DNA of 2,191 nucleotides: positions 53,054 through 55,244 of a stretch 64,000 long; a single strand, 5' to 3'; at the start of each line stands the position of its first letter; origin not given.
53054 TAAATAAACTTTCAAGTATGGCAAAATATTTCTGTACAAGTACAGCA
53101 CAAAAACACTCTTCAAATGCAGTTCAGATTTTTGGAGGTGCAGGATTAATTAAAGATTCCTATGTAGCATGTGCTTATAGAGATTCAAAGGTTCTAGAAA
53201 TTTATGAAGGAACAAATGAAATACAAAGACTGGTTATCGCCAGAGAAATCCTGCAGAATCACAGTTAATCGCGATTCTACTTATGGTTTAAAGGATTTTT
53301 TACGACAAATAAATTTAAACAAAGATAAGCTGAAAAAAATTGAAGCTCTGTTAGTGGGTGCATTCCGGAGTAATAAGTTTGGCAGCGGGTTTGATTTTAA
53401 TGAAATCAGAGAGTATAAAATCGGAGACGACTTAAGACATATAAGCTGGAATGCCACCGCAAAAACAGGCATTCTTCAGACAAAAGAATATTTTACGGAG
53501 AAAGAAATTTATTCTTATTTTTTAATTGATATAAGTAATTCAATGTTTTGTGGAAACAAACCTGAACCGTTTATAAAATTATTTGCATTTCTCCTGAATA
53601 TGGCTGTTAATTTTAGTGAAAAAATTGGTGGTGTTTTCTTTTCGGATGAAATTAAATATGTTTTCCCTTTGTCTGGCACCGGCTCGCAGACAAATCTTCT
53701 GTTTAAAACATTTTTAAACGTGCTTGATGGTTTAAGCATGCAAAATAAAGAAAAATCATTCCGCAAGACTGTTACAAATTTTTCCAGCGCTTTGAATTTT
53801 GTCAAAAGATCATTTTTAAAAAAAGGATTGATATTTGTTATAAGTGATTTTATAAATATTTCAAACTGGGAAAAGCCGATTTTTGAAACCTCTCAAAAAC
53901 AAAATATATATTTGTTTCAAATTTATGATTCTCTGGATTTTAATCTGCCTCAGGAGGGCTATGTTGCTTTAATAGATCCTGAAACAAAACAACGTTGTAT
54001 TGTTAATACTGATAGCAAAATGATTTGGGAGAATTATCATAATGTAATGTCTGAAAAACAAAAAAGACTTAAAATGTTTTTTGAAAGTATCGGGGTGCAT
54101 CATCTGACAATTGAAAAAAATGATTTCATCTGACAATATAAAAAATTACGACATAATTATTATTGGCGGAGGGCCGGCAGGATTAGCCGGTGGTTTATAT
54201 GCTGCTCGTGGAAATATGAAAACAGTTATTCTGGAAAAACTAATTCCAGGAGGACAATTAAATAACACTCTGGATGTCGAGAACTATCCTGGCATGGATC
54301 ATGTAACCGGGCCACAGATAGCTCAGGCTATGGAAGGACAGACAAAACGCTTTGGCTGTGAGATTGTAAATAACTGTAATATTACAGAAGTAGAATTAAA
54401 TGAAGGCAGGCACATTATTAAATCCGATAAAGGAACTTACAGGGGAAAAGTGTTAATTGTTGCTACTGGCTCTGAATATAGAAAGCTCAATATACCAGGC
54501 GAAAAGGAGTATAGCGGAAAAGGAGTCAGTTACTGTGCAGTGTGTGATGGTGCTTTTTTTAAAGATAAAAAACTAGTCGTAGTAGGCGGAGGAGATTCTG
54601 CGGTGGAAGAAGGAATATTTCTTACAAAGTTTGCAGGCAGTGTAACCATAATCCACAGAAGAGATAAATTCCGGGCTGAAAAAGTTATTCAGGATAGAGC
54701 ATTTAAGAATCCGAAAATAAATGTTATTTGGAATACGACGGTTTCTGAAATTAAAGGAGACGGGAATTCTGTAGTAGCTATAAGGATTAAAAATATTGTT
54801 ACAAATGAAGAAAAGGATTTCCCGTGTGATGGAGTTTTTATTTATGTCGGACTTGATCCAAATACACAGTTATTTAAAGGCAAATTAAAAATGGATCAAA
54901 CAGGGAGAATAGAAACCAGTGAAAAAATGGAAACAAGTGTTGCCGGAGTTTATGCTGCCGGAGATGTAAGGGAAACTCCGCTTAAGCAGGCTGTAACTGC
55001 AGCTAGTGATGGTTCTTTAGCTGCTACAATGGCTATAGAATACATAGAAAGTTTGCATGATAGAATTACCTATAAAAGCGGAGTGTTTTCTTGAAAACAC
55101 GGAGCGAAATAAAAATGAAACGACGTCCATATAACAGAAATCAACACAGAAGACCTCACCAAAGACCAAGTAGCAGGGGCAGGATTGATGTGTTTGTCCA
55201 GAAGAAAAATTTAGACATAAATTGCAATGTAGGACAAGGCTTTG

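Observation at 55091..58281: Stand-alone LamB/PxpA with an Arg-rich N-terminal extension, directly abutting a HerA/DUF87-type ATPase; convergent 197-aa unknown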

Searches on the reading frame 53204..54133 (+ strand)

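Call 3: search_protein_families(library=pfam, proteins=[window:53204-54133:+], max_evalue=0.01)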
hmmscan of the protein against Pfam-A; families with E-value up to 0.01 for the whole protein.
window:53204-54133:+ (309 aa): 2 families
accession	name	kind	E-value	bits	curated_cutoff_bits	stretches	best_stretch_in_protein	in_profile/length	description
PF01882.25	DUF58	-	2.9e-32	112.1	23.4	1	67-287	1-215/216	Protein of unknown function DUF58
PF00092.34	VWA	-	0.0035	18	23.8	1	105-195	3-87/174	von Willebrand factor type A domain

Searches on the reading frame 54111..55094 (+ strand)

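Call 3: search_protein_families(library=pfam, proteins=[window:54111-55094:+], max_evalue=0.01)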
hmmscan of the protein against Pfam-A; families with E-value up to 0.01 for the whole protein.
window:54111-55094:+ (327 aa): 10 families
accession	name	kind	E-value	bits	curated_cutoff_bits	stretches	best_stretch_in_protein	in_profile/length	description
PF07992.20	Pyr_redox_2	-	6.1e-57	193.7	26.1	1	13-301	1-291/291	Pyridine nucleotide-disulphide oxidoreductase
PF13738.12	Pyr_redox_3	-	1.7e-28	100.2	30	2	62-284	75-305/305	Pyridine nucleotide-disulphide oxidoreductase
PF00070.33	Pyr_redox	-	1.7e-20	73.8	22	1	154-227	1-80/82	Pyridine nucleotide-disulphide oxidoreductase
PF01266.30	DAO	-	5.4e-08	33.2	27.9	1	14-48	1-37/353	FAD dependent oxidoreductase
PF03486.20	HI0933_like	-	6.2e-07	29.6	50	1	14-43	2-31/244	HI0933-like protein Rossmann domain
PF00890.30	FAD_binding_2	-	8.7e-07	28.9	20.4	1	14-46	1-33/414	FAD binding domain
PF01946.23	Thi4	-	6.6e-06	26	26.2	1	7-48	12-55/235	Thi4 family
PF12831.13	FAD_oxidored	-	5e-05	23.2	27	1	14-54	1-42/416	FAD dependent oxidoreductase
PF13450.12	NAD_binding_8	-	0.0012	19.6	21.9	1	17-75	1-56/68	NAD(P)-binding Rossmann-like domain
PF01134.28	GIDA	-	0.007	15.9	22.1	0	14-45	1-29/391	Glucose inhibited division protein A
